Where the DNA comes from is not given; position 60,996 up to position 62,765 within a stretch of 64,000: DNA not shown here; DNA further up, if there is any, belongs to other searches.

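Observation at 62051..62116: A 66-nt palindromic repeat element sits in frame inside the essential aroA gene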

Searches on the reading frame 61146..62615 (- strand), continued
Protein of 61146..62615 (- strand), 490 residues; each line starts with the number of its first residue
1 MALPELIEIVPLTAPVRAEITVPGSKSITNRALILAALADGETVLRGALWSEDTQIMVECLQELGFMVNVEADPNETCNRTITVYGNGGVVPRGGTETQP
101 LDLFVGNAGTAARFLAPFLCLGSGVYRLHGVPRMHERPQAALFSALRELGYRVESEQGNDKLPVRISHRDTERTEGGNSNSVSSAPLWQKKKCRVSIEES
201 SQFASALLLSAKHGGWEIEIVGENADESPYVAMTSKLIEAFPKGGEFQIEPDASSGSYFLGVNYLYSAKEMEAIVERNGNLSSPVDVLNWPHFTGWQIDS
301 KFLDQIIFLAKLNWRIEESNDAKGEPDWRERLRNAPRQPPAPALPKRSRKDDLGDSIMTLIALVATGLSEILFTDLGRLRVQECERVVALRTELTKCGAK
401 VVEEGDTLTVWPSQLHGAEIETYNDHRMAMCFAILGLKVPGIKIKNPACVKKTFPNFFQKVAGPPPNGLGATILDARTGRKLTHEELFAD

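Call 15: find_related_loci(query=P0001, collection=genome_contigs, flank=10000)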
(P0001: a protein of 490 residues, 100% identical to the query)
Query P0001 (490 aa) in genome_contigs; peptide patterns used: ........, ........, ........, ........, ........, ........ (x = any residue, [..] = any of these).
600 stretches matched a pattern (row limit reached: there are more); 591 encode a relative of the query (tblastn E <= 1e-3); the best 80 are kept; 80 distinct loci.
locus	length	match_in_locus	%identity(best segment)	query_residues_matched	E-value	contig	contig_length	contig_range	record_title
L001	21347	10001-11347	72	1-490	0e+0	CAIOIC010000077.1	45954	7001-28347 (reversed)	MAG: uncultured Verrucomicrobia subdivision 3 bacterium isolate KTt_bin-0432 genome assembly, contig: bin-0432:077/136,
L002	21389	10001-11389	68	1-490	0e+0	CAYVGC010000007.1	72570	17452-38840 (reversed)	MAG TPA_asm: uncultured Bifidobacteriaceae bacterium isolate binchicken_co3_426 genome assembly, contig: NODE_963_length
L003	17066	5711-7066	68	1-490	0e+0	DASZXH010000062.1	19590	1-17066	MAG TPA_asm: Verrucomicrobiia bacterium isolate SMAG_U6178 k141_443381, whole genome shotgun sequence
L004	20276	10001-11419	68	1-490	0e+0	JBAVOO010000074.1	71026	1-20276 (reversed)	MAG: Verrucomicrobiia bacterium isolate MFD03092_ilm_asm_bin27 k127_332350, whole genome shotgun sequence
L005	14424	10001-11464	65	1-490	0e+0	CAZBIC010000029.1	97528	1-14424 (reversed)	MAG TPA_asm: uncultured Bifidobacterium sp. isolate SRP302895_co1_406 genome assembly, contig: NODE_426_length_97528_cov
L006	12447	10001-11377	67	1-490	0e+0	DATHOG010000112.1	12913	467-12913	MAG TPA_asm: Candidatus Sulfotelmatobacter sp. isolate SMAG_U12678 k141_1476897, whole genome shotgun sequence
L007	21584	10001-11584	63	1-490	0e+0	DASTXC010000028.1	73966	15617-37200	MAG TPA_asm: Verrucomicrobiia bacterium isolate SMAG_U2404 k141_1376356, whole genome shotgun sequence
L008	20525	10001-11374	65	1-490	0e+0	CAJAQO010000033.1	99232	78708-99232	MAG: uncultured Verrucomicrobia subdivision 3 bacterium isolate B-2_bin-237 genome assembly, contig: bin-237:033/335, wh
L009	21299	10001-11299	65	1-490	0e+0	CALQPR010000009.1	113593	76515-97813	MAG: Pedosphaera parvula Ellin514 isolate HRS-HS6-bin-38 genome assembly, contig: HRS-HS6-C33, whole genome shotgun sequ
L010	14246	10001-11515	64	1-490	0e+0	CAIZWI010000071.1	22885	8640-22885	MAG: uncultured Verrucomicrobia subdivision 3 bacterium isolate I-3_bin-103 genome assembly, contig: bin-103:071/467, wh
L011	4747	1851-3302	65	1-476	0e+0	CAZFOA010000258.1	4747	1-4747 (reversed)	MAG TPA_asm: uncultured Verrucomicrobiota bacterium isolate binchicken_co54_484 genome assembly, contig: NODE_34739_leng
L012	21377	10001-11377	65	1-490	0e+0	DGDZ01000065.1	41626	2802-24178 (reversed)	MAG TPA_asm: Verrucomicrobia subdivision 3 bacterium UBA3939 UBA3939_contig_11341, whole genome shotgun sequence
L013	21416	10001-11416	62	1-490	0e+0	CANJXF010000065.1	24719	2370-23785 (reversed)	MAG: Verrucomicrobiales bacterium isolate RH-23may17-789 genome assembly, contig: RH-23may17-C14529, whole genome shotgu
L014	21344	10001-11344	63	1-490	0e+0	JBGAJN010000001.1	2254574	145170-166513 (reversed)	MAG: Limisphaerales bacterium isolate MAG_AAO_H125.48 AAOH125-48_opera_contig_2, whole genome shotgun sequence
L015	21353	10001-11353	63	1-489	0e+0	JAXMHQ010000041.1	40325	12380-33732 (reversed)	MAG: Verrucomicrobiota bacterium isolate STL-VER8 C4.26.fa-41, whole genome shotgun sequence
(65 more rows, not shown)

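Call 27: find_encoding_contigs(protein=P0004, flank=10000, max_places=1)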
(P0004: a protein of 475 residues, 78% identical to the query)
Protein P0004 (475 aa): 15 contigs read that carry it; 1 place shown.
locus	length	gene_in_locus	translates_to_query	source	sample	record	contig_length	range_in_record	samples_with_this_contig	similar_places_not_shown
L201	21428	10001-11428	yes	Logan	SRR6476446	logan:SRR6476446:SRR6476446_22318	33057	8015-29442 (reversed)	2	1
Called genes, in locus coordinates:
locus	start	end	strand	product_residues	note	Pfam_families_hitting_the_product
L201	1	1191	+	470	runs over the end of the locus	PF03853:YjeF_N, PF01256:Carb_kinase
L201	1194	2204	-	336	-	PF04015:DUF362 (faint)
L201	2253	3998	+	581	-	PF13414:TPR_11 (weak), PF13432:TPR_16 (weak), PF07719:TPR_2 (weak), PF13424:TPR_12 (weak), PF14559:TPR_19, PF13432:TPR_16 (weak), PF13371:TPR_9 (weak), PF13432:TPR_16, +12 more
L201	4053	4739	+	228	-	PF02674:Colicin_V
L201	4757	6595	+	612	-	PF01807:Zn_ribbon_DnaG, PF08275:DNAG_N, PF01751:Toprim, PF13155:Toprim_2, PF13362:Toprim_3 (weak), PF13662:Toprim_4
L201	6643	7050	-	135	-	PF07635:PSCyt1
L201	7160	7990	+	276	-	PF06180:CbiK (faint), PF01903:CbiX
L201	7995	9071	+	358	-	PF01408:GFO_IDH_MocA, PF22725:GFO_IDH_MocA_C3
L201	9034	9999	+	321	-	PF03446:NAD_binding_2, PF03807:F420_oxidored (weak), PF02153:PDH_N, PF20463:PDH_C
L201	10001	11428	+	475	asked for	PF00275:EPSP_synthase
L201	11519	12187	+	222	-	PF02224:Cytidylate_kin, PF13189:Cytidylate_kin2 (faint)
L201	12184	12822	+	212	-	PF01553:Acyltransferase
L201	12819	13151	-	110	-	PF14357:DUF4404 (weak)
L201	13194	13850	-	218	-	PF13238:AAA_18 (faint), PF13521:AAA_28, PF02223:Thymidylate_kin, PF14498:Glyco_hyd_65N_2 (weak)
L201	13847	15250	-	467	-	PF01406:tRNA-synt_1e, PF01921:tRNA-synt_1f (faint), PF09334:tRNA-synt_1g (faint), PF09190:DALR_2 (weak), PF23493:CysS_C (weak)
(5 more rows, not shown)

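Call 28: find_encoding_contigs(protein=P0002, flank=10000, max_places=1)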
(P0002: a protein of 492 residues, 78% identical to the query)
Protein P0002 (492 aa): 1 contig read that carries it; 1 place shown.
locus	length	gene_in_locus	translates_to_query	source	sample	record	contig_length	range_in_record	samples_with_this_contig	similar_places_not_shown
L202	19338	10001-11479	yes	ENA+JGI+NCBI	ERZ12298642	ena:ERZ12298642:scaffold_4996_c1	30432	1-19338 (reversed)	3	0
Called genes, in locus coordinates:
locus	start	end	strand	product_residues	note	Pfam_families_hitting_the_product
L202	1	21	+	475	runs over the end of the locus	PF07730:HisKA_3, PF13581:HATPase_c_2 (weak), PF02518:HATPase_c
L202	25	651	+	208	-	PF00072:Response_reg, PF00196:GerE, PF08281:Sigma70_r4_2 (faint)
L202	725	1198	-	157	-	PF01814:Hemerythrin (faint)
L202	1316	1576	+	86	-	-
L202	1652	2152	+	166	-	PF02498:Bro-N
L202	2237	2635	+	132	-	-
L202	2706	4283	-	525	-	-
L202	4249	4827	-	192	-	-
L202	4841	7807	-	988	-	PF02347:GDC-P, PF21478:GcvP2_C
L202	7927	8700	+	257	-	PF01925:TauE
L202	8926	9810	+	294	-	PF03446:NAD_binding_2, PF03807:F420_oxidored, PF02153:PDH_N, PF20463:PDH_C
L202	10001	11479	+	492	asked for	PF00275:EPSP_synthase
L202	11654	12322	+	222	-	PF02224:Cytidylate_kin, PF13238:AAA_18 (faint)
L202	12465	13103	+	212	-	PF01553:Acyltransferase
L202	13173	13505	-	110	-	PF14357:DUF4404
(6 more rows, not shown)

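Call 29: find_encoding_contigs(protein=P0007, flank=10000, max_places=1)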
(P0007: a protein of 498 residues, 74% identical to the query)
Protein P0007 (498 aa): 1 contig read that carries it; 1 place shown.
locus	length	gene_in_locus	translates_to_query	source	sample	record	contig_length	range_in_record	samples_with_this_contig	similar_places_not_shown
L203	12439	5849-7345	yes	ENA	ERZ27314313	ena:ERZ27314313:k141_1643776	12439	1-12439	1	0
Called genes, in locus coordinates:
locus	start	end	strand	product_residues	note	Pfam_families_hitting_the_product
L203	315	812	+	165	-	PF01903:CbiX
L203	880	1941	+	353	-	PF01408:GFO_IDH_MocA, PF22725:GFO_IDH_MocA_C3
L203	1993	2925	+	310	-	PF03446:NAD_binding_2, PF03807:F420_oxidored, PF02153:PDH_N, PF20463:PDH_C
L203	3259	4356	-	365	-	PF25270:Khk, PF00294:PfkB (weak)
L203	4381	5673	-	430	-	-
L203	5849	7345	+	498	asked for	PF00275:EPSP_synthase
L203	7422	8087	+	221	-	PF02224:Cytidylate_kin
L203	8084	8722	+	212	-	PF01553:Acyltransferase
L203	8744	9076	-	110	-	PF14357:DUF4404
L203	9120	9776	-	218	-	PF13238:AAA_18 (weak), PF13521:AAA_28, PF02223:Thymidylate_kin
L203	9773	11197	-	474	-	PF01406:tRNA-synt_1e, PF09334:tRNA-synt_1g (faint), PF09190:DALR_2 (faint)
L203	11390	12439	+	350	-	?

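Call 30: find_encoding_contigs(protein=P0003, flank=10000, max_places=1)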
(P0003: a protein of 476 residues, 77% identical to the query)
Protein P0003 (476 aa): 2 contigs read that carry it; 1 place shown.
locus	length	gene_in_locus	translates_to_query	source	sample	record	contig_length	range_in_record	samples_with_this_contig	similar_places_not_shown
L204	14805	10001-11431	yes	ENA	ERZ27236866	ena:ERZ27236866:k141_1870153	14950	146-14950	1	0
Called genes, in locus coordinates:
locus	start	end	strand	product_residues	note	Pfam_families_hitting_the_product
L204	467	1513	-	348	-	PF04015:DUF362 (faint)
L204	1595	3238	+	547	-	PF00515:TPR_1 (faint), PF07719:TPR_2 (faint), PF13181:TPR_8 (faint), PF13371:TPR_9 (faint), PF13414:TPR_11 (faint), PF13424:TPR_12 (faint), PF14559:TPR_19 (weak), PF23914:TPR_CcmH_CycH (weak), +5 more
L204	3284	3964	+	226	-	PF02674:Colicin_V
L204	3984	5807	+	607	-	PF01807:Zn_ribbon_DnaG, PF08275:DNAG_N, PF01751:Toprim, PF13155:Toprim_2, PF13362:Toprim_3 (weak), PF13662:Toprim_4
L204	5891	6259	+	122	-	-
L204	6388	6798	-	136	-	PF07635:PSCyt1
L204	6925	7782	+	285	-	PF01903:CbiX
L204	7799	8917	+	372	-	PF01408:GFO_IDH_MocA, PF22725:GFO_IDH_MocA_C3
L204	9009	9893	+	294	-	PF03446:NAD_binding_2, PF03807:F420_oxidored (weak), PF02153:PDH_N, PF20463:PDH_C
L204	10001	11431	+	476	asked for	PF00275:EPSP_synthase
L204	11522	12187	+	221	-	PF13189:Cytidylate_kin2 (faint), PF02224:Cytidylate_kin, PF13238:AAA_18 (weak)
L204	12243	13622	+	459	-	PF02646:RmuC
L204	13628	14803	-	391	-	?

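Call 37: find_encoding_contigs(protein=P0008, flank=10000, max_places=1)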
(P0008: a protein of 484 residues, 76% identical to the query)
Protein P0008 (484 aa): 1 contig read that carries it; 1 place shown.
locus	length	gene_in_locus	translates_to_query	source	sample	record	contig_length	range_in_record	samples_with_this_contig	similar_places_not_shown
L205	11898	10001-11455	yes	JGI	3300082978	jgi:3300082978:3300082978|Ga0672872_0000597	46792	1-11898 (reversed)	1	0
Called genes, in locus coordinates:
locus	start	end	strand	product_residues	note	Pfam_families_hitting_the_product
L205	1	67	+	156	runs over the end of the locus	-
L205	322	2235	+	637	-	PF13414:TPR_11, PF13432:TPR_16, PF13414:TPR_11, PF13432:TPR_16, PF00515:TPR_1, PF07719:TPR_2, PF13414:TPR_11, PF13424:TPR_12, +31 more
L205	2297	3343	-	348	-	PF04015:DUF362 (faint)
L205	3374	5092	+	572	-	PF13431:TPR_17 (faint), PF00515:TPR_1 (faint), PF13181:TPR_8 (faint), PF13432:TPR_16 (weak), PF07719:TPR_2 (weak), PF13424:TPR_12 (weak), PF13428:TPR_14 (weak), PF14559:TPR_19, +6 more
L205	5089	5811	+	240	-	PF02674:Colicin_V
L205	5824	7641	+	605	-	PF01807:Zn_ribbon_DnaG, PF08275:DNAG_N, PF01751:Toprim, PF13155:Toprim_2, PF13362:Toprim_3 (faint), PF13662:Toprim_4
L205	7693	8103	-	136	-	PF13442:Cytochrome_CBB3 (weak), PF00034:Cytochrom_C (weak), PF07635:PSCyt1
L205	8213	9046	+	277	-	PF06180:CbiK (faint), PF01903:CbiX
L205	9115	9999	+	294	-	PF03446:NAD_binding_2, PF03807:F420_oxidored (weak), PF02153:PDH_N, PF20463:PDH_C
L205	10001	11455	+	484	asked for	PF00275:EPSP_synthase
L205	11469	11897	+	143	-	?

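Call 38: find_encoding_contigs(protein=P0027, flank=10000, max_places=1)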
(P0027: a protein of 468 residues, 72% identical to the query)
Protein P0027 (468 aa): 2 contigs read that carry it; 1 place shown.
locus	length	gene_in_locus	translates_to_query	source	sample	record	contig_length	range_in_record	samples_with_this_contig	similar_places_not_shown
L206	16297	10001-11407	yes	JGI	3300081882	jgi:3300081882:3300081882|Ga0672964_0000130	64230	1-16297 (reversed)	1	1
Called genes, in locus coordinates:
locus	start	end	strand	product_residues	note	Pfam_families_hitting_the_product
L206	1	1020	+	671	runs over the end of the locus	PF08447:PAS_3 (weak), PF13426:PAS_9 (weak), PF00989:PAS, PF08448:PAS_4, PF13188:PAS_8 (weak), PF13426:PAS_9 (weak), PF07228:SpoIIE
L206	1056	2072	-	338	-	-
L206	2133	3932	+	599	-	PF00515:TPR_1 (faint), PF13181:TPR_8 (faint), PF13371:TPR_9 (faint), PF13414:TPR_11 (faint), PF13424:TPR_12 (faint), PF13432:TPR_16 (weak), PF07719:TPR_2 (weak), PF14559:TPR_19 (weak), +4 more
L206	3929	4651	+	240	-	PF02674:Colicin_V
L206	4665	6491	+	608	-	PF01807:Zn_ribbon_DnaG, PF08275:DNAG_N, PF01751:Toprim, PF13155:Toprim_2, PF13362:Toprim_3 (faint), PF13662:Toprim_4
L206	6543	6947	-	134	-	PF07635:PSCyt1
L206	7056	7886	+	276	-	PF01903:CbiX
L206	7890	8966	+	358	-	PF01408:GFO_IDH_MocA, PF22725:GFO_IDH_MocA_C3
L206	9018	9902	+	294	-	PF03446:NAD_binding_2, PF03807:F420_oxidored (weak), PF02153:PDH_N, PF20463:PDH_C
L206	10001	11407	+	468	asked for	PF00275:EPSP_synthase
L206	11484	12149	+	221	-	PF02224:Cytidylate_kin, PF13238:AAA_18 (faint)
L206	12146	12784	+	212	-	PF01553:Acyltransferase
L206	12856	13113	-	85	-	PF14357:DUF4404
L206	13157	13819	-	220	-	PF13521:AAA_28, PF02223:Thymidylate_kin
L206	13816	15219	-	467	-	PF01406:tRNA-synt_1e, PF01921:tRNA-synt_1f (faint), PF09334:tRNA-synt_1g (faint), PF09190:DALR_2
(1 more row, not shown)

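Call 50: predict_structure(alignment_id=A1)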
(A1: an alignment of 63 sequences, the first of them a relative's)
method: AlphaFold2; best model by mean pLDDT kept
length: 490 residues; sequences in the alignment: 63
mean_pLDDT: 84.8   pTM: 0.85
mean pLDDT of the five models: 84.8, 81.7, 78.9, 73.4, 66.3
residues with pLDDT >= 90: 233; 70-90: 187; 50-70: 57; < 50: 13
segments of 3 or more residues with pLDDT < 50: 172-179, 181-184
pLDDT, mean of each block of 10 residues (from residue 1): 90 91 91 96 95 91 97 88 95 93 81 88 91 65 86 86 82 48 53 80 85 89 71 89 90 94 85 72 84 88 86 75 66 66 78 92 85 83 74 95 91 92 91 96 92 84 94 97 82
secondary structure, 60 per line:
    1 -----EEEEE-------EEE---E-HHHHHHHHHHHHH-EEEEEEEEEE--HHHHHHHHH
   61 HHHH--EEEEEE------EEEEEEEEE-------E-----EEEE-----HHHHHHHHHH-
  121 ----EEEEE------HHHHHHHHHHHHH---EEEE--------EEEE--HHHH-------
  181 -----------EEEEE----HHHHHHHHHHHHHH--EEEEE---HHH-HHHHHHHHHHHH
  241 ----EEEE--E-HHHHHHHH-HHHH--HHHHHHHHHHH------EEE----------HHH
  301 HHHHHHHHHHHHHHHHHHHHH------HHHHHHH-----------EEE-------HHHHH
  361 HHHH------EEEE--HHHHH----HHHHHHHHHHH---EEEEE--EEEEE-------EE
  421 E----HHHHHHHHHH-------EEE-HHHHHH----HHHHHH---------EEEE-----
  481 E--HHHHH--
elements in order: E6-10 E18-20 H26-38 E40-49 H52-64 E67-72 E79-87 E101-104 H110-119 E125-129 H136-148 E152-155 E164-167 H170-173 E192-196 H201-214 E217-221 H229-240 E245-248 H253-260 H262-265 H268-278 E285-287 H298-321 H328-334 E346-348 H356-364 E371-374 H377-381 H386-396 E400-404 E407-411 E419-421 H426-435 E443-445 H447-452 H457-462 E472-475 H484-488
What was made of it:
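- On Rickettsia palindromic element-like protein-coding palindromes: Residues 172-184 have pLDDT below 50 and lie between two strands (call 50).
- Protein: the model has mean pLDDT 84.8, with residues 172-184 below 50 between two strands (call 50).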
